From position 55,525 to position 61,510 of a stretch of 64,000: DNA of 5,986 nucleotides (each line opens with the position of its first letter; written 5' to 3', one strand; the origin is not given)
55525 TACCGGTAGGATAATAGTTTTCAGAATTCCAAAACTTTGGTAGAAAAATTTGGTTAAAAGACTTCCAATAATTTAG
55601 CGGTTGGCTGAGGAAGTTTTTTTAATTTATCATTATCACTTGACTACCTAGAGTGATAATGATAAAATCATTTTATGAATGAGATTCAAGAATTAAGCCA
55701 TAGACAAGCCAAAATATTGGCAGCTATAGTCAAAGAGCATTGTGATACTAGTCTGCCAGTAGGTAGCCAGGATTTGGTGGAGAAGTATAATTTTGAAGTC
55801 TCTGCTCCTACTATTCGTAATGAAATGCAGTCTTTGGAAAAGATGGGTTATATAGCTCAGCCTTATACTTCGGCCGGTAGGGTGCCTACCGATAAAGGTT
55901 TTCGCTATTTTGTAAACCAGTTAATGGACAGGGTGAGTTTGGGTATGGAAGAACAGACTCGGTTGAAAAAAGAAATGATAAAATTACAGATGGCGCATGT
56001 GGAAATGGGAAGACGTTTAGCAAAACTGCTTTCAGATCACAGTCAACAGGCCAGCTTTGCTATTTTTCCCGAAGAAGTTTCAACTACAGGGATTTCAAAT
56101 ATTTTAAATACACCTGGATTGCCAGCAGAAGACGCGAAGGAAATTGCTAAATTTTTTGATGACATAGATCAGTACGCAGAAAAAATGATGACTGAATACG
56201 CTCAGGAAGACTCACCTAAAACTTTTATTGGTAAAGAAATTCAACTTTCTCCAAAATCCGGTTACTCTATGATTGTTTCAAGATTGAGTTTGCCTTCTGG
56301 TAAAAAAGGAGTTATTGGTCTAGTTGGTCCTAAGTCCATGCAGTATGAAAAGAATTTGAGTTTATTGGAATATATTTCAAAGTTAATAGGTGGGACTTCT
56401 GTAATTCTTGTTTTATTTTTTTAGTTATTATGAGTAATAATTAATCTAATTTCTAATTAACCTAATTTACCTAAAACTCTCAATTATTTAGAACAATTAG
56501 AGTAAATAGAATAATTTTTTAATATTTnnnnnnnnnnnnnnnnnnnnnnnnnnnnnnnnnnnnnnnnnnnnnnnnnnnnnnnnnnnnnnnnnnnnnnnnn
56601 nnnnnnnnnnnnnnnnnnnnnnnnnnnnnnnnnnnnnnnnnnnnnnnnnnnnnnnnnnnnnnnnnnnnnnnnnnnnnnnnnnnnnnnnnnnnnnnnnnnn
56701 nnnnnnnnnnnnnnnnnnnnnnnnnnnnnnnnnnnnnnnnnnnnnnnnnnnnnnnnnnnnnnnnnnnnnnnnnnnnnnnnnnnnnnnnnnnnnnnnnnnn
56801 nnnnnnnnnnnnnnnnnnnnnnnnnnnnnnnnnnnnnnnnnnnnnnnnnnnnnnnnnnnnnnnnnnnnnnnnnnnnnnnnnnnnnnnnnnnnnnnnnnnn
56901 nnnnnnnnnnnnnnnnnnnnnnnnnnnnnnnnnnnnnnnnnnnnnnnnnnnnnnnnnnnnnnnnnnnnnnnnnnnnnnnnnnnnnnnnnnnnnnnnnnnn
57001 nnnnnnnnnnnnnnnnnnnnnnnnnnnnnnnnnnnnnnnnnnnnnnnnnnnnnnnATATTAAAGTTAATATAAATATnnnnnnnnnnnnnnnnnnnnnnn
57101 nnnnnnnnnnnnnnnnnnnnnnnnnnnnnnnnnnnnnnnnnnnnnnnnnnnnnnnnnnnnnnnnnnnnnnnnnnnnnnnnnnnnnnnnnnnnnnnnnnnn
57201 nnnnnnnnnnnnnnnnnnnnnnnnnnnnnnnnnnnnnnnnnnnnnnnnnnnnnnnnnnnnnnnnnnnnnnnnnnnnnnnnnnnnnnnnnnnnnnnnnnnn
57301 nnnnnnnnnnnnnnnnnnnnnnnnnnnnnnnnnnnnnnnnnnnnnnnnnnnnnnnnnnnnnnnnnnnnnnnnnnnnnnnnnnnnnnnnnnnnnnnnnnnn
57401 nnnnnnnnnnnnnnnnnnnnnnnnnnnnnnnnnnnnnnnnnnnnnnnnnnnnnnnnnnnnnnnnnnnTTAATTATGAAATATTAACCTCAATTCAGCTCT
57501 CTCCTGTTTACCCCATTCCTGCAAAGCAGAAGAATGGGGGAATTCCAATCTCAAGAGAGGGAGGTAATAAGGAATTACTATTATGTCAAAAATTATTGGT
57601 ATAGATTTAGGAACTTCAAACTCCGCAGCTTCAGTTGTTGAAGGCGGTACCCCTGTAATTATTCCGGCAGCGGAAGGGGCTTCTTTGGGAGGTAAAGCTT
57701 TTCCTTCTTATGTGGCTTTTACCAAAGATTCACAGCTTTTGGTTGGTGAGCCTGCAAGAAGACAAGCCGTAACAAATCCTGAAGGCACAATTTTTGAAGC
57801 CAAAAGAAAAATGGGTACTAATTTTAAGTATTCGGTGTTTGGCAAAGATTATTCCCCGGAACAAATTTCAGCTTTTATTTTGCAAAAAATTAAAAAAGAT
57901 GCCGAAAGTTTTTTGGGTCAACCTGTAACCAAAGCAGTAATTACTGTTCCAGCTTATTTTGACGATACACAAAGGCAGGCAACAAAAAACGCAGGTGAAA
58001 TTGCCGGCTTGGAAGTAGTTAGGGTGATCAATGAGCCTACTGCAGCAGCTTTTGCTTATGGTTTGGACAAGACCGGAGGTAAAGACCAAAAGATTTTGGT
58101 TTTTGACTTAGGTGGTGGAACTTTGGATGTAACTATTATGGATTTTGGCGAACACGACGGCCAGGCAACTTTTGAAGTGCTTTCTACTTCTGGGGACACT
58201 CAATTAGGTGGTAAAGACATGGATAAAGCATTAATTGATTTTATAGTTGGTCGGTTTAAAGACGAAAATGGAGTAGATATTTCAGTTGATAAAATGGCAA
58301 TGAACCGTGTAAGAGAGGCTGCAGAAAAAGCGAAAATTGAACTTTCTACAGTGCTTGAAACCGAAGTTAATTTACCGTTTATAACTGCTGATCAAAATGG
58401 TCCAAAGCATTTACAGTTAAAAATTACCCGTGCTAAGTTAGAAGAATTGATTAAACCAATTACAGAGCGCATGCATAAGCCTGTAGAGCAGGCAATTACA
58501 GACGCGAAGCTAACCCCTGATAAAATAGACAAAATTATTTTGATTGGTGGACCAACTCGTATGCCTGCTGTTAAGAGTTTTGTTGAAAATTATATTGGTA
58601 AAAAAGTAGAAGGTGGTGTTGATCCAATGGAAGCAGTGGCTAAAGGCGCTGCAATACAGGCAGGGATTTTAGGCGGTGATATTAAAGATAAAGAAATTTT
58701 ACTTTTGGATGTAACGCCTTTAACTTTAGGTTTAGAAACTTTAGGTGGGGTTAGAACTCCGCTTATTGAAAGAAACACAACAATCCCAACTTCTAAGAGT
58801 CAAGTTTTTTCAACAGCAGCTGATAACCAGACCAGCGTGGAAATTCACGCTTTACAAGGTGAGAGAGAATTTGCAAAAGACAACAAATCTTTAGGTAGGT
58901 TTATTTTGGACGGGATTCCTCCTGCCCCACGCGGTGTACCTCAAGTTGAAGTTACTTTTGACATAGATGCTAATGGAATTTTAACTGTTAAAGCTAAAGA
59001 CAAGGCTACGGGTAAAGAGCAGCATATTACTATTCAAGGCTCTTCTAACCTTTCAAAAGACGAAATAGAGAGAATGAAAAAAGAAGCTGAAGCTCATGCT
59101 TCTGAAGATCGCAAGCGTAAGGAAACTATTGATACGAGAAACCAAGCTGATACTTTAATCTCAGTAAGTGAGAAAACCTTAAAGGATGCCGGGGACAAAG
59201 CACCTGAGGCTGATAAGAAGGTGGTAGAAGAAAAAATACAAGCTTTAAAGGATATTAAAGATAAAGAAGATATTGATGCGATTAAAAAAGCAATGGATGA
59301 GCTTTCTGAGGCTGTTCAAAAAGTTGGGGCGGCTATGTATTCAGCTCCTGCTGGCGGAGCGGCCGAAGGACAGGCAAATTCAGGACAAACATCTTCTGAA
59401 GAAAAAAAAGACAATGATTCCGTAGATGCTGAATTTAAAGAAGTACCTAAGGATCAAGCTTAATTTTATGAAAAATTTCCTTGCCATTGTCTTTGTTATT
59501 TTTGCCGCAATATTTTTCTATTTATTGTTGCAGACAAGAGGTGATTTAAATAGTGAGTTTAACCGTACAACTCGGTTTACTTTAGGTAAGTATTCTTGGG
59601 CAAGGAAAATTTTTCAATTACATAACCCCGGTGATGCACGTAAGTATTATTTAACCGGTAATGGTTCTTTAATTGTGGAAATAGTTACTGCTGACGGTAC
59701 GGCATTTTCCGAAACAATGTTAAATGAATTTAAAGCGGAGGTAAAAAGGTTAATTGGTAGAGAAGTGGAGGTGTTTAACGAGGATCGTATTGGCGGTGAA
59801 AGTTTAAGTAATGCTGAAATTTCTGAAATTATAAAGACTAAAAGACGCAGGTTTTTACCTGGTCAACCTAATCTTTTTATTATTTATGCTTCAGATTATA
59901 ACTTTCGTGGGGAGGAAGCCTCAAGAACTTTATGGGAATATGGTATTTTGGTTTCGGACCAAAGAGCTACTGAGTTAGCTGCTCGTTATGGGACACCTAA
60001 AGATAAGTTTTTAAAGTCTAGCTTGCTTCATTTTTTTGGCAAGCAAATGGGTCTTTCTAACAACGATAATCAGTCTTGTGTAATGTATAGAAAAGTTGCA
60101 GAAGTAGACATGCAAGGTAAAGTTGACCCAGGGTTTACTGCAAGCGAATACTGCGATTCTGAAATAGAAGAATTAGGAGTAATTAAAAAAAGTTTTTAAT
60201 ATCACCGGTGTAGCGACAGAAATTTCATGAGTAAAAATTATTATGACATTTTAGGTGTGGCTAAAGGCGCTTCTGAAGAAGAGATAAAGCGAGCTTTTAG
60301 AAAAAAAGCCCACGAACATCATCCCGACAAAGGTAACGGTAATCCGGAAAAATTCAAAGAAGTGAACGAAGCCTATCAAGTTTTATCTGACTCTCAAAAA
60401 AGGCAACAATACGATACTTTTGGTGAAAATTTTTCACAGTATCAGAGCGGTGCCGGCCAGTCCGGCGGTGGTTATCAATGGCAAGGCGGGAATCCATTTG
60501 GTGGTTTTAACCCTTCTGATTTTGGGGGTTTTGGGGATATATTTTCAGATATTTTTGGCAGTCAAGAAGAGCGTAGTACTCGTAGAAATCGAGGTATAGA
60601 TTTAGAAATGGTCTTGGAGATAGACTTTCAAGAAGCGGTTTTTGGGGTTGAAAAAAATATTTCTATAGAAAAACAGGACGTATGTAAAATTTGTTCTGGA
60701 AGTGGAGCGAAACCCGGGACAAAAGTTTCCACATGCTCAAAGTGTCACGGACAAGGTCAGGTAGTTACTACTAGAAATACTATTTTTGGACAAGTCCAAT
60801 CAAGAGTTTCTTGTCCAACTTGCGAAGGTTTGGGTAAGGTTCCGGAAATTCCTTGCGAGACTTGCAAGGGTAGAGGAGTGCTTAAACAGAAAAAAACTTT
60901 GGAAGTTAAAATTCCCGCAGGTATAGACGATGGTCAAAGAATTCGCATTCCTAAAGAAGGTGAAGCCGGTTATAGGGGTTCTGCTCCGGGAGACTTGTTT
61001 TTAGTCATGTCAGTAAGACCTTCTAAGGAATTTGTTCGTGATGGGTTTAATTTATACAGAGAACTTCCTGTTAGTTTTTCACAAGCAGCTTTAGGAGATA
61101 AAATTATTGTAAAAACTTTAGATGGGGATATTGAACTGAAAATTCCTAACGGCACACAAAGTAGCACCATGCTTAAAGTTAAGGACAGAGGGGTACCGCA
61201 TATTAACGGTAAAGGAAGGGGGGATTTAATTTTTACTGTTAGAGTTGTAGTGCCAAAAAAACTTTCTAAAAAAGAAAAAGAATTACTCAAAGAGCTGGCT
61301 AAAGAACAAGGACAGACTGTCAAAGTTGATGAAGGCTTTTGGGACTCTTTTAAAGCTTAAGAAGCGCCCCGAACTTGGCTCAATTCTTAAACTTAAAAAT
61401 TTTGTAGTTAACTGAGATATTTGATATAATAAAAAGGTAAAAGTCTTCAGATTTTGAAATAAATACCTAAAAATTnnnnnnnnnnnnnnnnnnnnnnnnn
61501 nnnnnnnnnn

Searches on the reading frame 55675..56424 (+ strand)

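Call 56: search_protein_families(library=pfam, proteins=[window:55675-56424:+], max_evalue=0.001)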
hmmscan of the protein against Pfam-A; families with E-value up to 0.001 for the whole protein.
window:55675-56424:+ (249 aa): 2 families
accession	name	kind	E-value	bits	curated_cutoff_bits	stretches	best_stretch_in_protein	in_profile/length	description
PF01628.27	HrcA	-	2.5e-16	60.8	22.2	1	93-226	90-213/215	HrcA protein C terminal domain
PF03444.21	HrcA_DNA-bdg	-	0.00033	20.7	21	1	6-79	1-73/79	Winged helix-turn-helix transcription repressor, HrcA DNA-binding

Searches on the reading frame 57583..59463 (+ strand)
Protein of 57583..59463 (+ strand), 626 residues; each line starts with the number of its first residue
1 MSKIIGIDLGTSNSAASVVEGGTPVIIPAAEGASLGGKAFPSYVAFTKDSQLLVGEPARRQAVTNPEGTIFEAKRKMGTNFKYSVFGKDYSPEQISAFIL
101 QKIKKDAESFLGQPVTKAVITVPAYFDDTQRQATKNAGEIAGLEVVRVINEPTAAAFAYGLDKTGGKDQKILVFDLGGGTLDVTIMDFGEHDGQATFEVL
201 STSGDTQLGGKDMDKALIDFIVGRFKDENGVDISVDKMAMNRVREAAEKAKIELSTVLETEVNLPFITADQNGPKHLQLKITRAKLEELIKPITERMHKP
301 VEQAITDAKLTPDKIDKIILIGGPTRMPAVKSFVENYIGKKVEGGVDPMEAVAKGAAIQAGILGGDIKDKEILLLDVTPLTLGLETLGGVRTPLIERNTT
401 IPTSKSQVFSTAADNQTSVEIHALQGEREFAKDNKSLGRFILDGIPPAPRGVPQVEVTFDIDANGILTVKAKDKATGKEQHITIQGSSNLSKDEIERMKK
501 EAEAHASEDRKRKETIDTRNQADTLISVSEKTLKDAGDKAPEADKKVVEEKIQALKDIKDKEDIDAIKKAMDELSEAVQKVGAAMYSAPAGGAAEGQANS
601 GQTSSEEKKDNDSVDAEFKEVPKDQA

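Call 56: search_protein_families(library=pfam, proteins=[window:57583-59463:+], max_evalue=0.001)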
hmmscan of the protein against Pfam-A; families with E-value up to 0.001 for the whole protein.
window:57583-59463:+ (626 aa): 2 families
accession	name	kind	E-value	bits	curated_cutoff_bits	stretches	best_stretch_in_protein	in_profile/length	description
PF00012.26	HSP70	-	6.9e-225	748.2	20.6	2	82-586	100-598/599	Hsp70 protein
PF06723.19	MreB_Mbl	-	1.9e-17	63.6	27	1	94-358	76-317/327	MreB/Mbl protein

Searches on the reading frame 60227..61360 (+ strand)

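Call 56: search_protein_families(library=pfam, proteins=[window:60227-61360:+], max_evalue=0.001)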
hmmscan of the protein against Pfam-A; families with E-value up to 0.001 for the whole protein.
window:60227-61360:+ (377 aa): 3 families
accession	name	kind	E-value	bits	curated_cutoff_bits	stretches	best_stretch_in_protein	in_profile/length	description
PF01556.23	DnaJ_C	-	1.8e-48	164.9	26.6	1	126-343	1-152/152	DnaJ C terminal domain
PF00226.36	DnaJ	-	3e-25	88.5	27.8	1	4-63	1-63/63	DnaJ domain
PF00684.25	DnaJ_CXXCXGXG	-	1.6e-16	60.8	32.7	1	153-217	1-65/65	DnaJ central domain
